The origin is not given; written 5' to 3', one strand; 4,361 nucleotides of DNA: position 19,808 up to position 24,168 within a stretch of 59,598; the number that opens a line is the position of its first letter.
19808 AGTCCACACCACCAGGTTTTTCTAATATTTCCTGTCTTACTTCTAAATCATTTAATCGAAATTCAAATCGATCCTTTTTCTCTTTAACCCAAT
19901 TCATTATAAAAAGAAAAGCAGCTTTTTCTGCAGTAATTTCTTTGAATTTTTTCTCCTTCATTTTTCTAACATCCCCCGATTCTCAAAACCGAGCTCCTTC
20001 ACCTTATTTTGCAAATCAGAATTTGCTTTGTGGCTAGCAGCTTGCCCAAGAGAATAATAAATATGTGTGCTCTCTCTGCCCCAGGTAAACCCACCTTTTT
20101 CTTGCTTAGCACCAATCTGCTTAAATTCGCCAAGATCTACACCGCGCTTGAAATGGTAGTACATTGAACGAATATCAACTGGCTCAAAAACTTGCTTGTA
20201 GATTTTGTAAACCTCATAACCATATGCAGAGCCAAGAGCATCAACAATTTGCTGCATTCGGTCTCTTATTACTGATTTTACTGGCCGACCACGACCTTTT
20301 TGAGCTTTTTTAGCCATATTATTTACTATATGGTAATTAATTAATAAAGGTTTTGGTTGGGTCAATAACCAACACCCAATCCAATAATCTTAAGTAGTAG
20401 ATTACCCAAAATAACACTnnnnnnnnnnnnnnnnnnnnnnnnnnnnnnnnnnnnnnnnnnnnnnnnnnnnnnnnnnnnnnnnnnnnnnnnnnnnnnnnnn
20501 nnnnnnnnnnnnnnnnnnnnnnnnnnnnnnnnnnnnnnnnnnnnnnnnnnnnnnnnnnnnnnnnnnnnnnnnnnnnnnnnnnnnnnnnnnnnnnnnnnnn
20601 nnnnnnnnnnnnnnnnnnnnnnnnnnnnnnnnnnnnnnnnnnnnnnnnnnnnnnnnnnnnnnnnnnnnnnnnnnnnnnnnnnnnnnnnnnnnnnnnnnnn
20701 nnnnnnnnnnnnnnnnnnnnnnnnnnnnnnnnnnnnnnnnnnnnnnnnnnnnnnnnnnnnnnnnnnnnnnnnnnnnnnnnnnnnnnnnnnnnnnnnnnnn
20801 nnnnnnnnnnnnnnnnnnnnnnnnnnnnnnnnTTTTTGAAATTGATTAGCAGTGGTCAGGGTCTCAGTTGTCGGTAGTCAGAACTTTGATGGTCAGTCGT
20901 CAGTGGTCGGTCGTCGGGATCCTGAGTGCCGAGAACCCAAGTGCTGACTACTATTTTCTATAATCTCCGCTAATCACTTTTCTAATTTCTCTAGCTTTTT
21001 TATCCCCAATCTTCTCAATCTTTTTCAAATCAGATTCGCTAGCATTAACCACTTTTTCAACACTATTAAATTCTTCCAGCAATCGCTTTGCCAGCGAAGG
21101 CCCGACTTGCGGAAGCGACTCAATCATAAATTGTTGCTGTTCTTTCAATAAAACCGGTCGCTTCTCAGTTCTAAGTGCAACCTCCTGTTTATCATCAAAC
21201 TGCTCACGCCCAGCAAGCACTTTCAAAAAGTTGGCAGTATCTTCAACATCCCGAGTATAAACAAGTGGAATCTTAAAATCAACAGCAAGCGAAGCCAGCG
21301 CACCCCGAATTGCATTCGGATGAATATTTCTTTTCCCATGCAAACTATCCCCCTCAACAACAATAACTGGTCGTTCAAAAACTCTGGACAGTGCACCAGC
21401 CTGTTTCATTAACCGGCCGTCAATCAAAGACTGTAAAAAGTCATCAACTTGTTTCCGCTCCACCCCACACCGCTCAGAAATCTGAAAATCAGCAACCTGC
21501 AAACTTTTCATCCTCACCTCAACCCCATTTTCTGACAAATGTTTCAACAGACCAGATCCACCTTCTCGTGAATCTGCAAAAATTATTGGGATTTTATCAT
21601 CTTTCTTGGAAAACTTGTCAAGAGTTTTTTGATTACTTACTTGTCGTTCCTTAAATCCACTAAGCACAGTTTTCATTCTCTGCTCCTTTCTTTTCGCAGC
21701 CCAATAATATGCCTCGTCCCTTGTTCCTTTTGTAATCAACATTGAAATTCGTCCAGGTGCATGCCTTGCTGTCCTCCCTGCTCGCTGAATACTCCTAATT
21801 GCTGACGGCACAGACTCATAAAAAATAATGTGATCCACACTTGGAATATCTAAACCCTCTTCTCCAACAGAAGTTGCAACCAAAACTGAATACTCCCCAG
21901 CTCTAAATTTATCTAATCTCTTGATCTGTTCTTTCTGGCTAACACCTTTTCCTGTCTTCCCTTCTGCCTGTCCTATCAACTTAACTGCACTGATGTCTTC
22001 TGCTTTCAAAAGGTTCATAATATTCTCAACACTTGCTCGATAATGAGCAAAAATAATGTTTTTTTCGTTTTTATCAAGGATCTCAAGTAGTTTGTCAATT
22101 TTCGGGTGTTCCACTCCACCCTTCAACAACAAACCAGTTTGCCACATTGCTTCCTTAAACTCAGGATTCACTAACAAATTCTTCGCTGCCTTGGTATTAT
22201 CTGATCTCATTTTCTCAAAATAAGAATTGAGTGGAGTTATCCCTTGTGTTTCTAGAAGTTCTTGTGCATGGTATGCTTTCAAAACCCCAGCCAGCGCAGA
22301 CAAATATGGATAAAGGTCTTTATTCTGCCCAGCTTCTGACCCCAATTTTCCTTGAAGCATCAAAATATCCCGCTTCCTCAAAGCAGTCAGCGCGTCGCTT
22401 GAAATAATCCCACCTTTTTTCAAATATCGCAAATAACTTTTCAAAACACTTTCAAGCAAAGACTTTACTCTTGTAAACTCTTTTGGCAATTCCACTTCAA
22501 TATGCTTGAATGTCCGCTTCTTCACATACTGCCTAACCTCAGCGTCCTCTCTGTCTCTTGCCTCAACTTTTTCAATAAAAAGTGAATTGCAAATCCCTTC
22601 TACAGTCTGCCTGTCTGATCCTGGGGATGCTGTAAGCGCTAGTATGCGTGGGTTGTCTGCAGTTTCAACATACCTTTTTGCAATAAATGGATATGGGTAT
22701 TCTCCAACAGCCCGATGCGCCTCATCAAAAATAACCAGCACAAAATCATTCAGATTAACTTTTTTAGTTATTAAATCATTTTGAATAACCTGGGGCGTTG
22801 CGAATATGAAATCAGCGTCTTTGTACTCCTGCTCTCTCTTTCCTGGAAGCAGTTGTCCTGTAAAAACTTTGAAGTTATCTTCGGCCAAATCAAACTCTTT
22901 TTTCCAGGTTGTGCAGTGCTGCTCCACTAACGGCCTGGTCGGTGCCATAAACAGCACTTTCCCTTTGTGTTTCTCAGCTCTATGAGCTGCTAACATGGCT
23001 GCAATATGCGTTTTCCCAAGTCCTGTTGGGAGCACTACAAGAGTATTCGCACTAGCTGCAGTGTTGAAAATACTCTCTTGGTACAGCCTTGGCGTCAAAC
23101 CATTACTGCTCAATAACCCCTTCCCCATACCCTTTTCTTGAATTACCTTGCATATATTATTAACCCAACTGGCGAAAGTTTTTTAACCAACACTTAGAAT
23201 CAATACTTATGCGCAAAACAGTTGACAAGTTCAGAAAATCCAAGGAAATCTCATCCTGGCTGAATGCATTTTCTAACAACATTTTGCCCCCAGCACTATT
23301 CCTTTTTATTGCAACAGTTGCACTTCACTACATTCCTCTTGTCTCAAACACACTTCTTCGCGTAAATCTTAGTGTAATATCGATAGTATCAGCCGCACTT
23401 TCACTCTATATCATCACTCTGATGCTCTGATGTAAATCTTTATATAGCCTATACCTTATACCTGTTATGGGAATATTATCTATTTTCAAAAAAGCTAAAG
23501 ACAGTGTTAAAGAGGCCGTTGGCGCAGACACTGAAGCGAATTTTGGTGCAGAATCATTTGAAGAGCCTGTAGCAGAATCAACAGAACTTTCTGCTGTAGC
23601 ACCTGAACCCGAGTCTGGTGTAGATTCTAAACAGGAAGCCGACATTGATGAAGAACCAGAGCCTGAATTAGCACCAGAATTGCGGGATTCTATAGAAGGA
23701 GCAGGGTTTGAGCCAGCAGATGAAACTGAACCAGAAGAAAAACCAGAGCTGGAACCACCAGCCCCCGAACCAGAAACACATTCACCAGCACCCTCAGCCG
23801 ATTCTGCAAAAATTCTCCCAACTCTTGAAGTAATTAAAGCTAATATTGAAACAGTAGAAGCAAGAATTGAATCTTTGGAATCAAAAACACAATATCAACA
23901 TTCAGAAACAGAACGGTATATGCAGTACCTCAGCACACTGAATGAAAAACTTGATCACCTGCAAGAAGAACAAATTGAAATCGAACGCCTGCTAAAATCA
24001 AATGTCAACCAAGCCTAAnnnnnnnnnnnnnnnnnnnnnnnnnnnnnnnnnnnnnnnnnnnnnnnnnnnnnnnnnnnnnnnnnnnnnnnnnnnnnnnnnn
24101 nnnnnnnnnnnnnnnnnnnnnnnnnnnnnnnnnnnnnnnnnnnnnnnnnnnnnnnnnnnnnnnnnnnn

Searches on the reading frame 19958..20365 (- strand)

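Call 60: search_protein_families(library=pfam, proteins=[window:19958-20365:-], max_evalue=0.01)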
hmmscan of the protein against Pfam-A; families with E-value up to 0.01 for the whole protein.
window:19958-20365:- (135 aa): 1 family
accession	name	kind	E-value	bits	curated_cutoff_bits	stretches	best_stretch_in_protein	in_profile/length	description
PF18467.7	DUF5613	-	0.0065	17.3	33.3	1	48-130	14-92/97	Domain of unknown function (DUF5613)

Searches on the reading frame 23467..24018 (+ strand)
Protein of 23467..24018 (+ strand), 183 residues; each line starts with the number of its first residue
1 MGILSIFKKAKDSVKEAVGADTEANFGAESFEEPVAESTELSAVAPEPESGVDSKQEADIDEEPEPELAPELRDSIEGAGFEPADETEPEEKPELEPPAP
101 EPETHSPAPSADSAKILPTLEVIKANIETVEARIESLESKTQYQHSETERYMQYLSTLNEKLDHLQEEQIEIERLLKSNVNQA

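Call 60: search_protein_families(library=pfam, proteins=[window:23467-24018:+], max_evalue=0.01)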
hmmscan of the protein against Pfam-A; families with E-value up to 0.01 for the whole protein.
window:23467-24018:+ (183 aa): 1 family
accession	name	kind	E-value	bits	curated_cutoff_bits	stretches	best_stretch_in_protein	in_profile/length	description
PF06419.17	COG6_N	-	0.0029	18.2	27.4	1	114-176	36-98/114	Conserved oligomeric complex COG6, N-terminal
